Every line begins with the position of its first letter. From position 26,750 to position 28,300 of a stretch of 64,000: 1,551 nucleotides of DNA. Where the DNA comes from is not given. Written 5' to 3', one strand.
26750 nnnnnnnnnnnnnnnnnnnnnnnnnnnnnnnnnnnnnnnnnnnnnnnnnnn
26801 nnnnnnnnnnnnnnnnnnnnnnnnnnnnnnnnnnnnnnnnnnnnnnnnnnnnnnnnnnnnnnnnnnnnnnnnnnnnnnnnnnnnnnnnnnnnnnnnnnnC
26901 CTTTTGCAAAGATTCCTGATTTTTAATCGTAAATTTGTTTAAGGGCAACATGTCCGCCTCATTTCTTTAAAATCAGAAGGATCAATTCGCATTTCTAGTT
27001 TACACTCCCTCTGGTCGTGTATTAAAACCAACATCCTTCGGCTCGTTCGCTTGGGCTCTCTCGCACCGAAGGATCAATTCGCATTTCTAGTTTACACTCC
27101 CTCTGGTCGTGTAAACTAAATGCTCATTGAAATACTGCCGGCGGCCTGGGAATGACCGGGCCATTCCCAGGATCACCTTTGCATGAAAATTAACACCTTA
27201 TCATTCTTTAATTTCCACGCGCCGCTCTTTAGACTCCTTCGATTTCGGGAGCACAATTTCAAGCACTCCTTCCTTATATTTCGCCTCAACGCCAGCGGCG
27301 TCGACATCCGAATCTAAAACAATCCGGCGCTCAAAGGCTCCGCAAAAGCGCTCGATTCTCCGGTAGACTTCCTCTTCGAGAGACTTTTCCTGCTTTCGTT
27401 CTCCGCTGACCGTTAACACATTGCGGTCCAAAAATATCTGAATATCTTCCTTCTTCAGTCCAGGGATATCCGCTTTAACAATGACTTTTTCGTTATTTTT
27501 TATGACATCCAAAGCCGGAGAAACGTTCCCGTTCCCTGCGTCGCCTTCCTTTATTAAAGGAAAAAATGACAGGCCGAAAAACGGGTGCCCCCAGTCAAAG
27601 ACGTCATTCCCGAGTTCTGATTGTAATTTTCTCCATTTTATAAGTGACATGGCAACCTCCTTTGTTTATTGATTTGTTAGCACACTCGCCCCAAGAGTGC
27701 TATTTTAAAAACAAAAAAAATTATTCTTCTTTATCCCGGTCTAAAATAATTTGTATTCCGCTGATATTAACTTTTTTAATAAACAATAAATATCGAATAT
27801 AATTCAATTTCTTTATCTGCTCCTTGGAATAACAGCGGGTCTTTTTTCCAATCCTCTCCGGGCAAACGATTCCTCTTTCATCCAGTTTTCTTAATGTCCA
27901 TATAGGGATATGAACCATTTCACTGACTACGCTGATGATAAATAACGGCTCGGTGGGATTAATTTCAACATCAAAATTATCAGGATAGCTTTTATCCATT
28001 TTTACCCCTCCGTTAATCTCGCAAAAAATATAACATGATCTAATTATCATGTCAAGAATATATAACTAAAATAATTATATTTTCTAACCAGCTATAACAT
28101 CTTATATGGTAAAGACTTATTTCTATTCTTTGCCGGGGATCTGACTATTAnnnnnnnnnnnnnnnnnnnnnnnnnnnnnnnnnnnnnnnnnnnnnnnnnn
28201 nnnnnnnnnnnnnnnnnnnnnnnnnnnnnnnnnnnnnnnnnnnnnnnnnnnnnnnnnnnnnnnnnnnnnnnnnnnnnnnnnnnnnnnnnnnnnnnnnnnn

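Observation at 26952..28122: Dual-controlled heat-shock unit: small MerR-type (HspR-like) regulator - hsp20 - clpB, with an autoregulatory-looking promoter/dyad plus a CIRCE element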

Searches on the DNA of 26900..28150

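Call 50: search_rna_families(source=window, start=26900, end=28150, threshold=evalue, max_evalue=1)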
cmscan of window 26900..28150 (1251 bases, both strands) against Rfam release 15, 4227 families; matches with E-value up to 1: 0.
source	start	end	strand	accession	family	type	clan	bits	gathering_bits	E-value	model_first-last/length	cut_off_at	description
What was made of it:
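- There is no Rfam match even at E = 1 (call 50).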

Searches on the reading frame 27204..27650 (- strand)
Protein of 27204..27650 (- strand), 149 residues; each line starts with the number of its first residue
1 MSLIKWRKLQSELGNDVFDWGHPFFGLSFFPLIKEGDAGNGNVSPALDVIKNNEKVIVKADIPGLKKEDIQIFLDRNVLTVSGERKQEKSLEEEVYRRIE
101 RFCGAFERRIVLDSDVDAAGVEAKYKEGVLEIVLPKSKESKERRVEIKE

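Call 8: search_protein_families(library=pfam, proteins=[window:27204-27650:-])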
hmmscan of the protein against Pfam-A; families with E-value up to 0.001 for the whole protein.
window:27204-27650:- (149 aa): 2 families
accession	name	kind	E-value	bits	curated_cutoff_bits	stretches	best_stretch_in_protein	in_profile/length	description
PF00011.27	HSP20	-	2.5e-20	72.9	20.8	1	49-148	2-102/102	Hsp20/alpha crystallin family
PF17886.7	ArsA_HSP20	-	0.00057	19.8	22.5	0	54-133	2-62/63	HSP20-like domain found in ArsA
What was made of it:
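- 27201..27650 (-): hsp20 (small heat-shock protein). Pfam HSP20 2.5e-20 (call 8).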

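Call 28: search_protein_families(library=ncbifam, proteins=[window:27204-27650:-], max_evalue=0.01)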
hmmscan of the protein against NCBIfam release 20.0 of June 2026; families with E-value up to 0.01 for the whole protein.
window:27204-27650:- (149 aa): 4 families
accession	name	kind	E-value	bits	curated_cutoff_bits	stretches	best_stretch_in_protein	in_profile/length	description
NF042420.1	Hsp18_Clos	equivalog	1.4e-21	77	195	1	4-147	5-146/147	heat shock protein Hsp18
NF041799.1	Hsp14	equivalog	7.8e-20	71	100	1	42-142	16-114/118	archaeal heat shock protein Hsp14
NF041800.1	Hsp20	equivalog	3.8e-18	65.6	140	1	40-147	69-161/162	archaeal heat shock protein Hsp20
NF008013.0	PRK10743.1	equivalog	6.5e-05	23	212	1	38-148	29-137/137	small heat shock chaperone IbpA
